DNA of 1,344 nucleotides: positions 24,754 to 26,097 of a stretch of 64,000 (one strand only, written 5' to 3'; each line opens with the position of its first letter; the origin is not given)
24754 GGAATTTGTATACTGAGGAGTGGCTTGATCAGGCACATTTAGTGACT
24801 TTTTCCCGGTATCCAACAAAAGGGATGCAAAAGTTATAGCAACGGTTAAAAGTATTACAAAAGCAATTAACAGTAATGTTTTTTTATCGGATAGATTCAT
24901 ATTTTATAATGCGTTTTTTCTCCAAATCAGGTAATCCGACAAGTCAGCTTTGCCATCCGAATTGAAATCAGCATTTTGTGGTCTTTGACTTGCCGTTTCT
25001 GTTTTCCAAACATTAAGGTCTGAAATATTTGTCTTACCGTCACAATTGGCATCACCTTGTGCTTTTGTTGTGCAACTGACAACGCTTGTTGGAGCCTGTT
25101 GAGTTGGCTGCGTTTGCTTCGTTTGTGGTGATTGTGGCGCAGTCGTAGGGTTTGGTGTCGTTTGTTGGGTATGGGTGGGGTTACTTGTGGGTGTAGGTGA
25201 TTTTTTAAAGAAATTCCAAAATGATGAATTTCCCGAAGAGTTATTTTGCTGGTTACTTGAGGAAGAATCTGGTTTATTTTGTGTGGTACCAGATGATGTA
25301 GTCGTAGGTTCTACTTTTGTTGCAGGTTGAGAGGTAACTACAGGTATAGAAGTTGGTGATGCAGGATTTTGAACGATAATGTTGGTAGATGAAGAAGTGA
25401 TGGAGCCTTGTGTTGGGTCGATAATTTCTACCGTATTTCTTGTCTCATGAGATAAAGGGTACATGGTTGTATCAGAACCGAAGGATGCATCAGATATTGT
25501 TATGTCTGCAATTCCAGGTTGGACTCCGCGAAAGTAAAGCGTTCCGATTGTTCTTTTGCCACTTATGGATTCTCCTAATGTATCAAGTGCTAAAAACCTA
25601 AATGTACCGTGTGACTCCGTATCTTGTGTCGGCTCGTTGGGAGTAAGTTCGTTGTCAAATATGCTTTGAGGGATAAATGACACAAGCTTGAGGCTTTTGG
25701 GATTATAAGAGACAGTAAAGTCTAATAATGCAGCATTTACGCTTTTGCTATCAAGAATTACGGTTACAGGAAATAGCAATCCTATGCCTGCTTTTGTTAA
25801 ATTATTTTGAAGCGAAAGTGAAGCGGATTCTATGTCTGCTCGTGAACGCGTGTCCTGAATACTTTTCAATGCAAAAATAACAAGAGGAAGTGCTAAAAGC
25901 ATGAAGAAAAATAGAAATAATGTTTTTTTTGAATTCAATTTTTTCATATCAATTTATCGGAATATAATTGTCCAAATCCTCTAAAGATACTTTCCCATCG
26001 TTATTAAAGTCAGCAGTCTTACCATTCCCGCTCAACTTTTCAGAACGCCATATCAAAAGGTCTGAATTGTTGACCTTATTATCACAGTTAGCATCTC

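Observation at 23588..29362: Minus-strand operon of secreted proteins ending in a shared dockerin-like module; the largest carries seven or more copies of an undescribed 6-Cys ~40-aa repeat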

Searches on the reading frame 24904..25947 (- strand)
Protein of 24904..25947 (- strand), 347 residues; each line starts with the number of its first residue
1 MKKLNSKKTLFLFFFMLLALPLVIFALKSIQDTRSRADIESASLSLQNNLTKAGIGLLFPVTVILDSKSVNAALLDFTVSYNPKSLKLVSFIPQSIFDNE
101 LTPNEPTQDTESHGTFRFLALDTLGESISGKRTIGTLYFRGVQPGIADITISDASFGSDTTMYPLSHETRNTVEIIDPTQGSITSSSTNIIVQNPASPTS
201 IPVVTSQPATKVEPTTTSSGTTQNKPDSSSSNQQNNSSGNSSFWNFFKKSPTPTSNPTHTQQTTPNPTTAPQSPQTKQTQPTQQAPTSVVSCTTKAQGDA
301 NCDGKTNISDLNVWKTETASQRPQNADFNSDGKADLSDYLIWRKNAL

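Call 3: search_protein_families(library=pfam, proteins=[window:24904-25947:-], max_evalue=1)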
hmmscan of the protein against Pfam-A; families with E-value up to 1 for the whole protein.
window:24904-25947:- (347 aa): 3 families
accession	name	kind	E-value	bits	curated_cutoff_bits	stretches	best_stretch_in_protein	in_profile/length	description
PF00963.24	Cohesin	-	2.9e-06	28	24.1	1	49-163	8-126/139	Cohesin domain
PF00404.24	Dockerin_1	-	0.00017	22.2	22.9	1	298-341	2-51/57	Dockerin type I domain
PF01839.29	FG-GAP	-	0.16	12.3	22.1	1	326-336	8-18/37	FG-GAP repeat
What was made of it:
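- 25414..25830 (-): Cohesin domain of the adaptor (aa ~40-178). Pfam Cohesin 28 bits vs cutoff 24.1 (call 3).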

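Call 4: search_protein_families(library=ncbifam, proteins=[window:24904-25947:-], max_evalue=1)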
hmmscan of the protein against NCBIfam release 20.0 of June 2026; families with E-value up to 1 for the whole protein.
window:24904-25947:- (347 aa): 0 families

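Call 32: find_homologous_proteins(query=window:24904-25947:-, max_evalue=0.001)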
Query window:24904-25947:- (347 aa): 6 proteins with E <= 0.001 among 2972 candidates.
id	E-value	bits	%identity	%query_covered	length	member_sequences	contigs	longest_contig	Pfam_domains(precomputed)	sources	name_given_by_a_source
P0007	3.5e-220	748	100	100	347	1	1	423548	PF00963.25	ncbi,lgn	-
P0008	1.2e-41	161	35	99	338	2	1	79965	-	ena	-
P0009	1.2e-10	59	42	29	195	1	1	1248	PF00404.25,PF18998.7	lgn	-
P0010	1.9e-7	49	42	24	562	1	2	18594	-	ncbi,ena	-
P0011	6.5e-5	41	50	16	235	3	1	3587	PF00404.25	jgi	-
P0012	8.7e-5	40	49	16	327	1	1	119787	PF13472.13,PF00657.29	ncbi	-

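Call 38: search_solved_structures(query=window:24904-25947:-, max_evalue=1, show_alignments=2)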
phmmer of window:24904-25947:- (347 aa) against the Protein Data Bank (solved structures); distinct sequences matched with E-value up to 1: 4.
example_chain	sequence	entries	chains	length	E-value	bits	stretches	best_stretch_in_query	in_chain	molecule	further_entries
1daq_A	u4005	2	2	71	0.044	16.5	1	293-343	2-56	ENDOGLUCANASE SS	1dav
4fl4_A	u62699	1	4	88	0.056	16.1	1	296-342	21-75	Glycoside hydrolase family 9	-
2mte_A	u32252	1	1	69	0.06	16.1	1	294-343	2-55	Cellulose 1,4-beta-cellobiosidase (reducing end) CelS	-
8hbg_A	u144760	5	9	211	0.99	12.1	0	253-346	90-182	VP1 of capsid protein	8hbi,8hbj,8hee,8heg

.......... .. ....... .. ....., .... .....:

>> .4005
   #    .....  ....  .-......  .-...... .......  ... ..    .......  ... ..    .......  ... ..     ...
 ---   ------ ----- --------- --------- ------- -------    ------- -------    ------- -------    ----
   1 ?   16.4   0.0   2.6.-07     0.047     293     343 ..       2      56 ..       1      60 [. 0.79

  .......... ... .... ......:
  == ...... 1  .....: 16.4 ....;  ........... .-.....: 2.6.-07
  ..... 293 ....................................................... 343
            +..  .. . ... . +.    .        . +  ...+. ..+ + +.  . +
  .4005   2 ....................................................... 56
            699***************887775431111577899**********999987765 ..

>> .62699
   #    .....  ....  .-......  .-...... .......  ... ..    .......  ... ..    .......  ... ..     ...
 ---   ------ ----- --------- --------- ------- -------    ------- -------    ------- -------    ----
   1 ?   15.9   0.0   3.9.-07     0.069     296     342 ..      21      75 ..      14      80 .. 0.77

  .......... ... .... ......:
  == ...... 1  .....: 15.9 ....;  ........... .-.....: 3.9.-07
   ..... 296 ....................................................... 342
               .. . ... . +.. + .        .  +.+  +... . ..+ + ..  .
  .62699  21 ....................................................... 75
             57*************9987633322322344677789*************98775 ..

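Call 66: find_encoding_contigs(protein=P0007, flank=3000, max_places=3)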
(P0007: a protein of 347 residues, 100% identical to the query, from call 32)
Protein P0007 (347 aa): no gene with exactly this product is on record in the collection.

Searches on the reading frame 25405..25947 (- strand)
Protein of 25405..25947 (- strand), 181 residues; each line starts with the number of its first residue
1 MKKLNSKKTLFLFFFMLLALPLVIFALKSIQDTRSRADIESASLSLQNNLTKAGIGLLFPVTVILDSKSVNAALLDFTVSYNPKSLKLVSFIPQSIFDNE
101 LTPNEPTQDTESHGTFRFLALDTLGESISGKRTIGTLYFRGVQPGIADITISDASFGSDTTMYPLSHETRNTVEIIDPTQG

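Call 47: search_solved_structures(query=A4, max_evalue=10, show_alignments=1)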
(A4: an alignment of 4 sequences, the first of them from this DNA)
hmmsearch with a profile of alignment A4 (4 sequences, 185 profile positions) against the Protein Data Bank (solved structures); distinct sequences matched with E-value up to 10: 8.
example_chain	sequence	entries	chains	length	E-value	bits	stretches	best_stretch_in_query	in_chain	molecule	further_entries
5m2o_A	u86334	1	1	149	0.0018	21.2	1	42-83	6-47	Putative cellulosomal scaffoldin protein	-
5aoz_A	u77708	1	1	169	0.0018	21.2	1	41-83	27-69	PUTATIVE CELLULOSOMAL SCAFFOLDIN PROTEIN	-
2o4e_A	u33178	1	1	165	0.079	15.8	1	44-173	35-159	O-GlcNAcase nagJ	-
2ozn_A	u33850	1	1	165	0.096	15.6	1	48-173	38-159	O-GlcNAcase nagJ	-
5lxv_A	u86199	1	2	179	0.28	14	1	43-107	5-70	Scaffoldin C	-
7avk_A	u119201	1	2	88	0.51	13.2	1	100-141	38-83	LPXTG cell wall surface protein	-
6kg8_A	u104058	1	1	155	0.53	13.1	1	37-119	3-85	Probably cellulosomal scaffolding protein, secreted cellulose-binding and cohesin domain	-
2lk9_A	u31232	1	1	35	0.95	12.3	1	6-31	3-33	Bone marrow stromal antigen 2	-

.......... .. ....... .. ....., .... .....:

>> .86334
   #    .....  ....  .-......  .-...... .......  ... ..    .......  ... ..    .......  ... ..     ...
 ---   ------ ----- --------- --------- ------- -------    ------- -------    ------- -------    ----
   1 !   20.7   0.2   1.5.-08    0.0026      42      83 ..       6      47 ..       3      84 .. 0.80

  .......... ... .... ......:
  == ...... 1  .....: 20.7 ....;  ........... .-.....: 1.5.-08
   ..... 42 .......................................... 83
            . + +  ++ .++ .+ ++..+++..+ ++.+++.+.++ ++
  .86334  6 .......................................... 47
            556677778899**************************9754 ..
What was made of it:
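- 25414..25830 (-): The profile hits R. flavefaciens cohesins 5m2o/5aoz at E 0.0018 (call 47).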
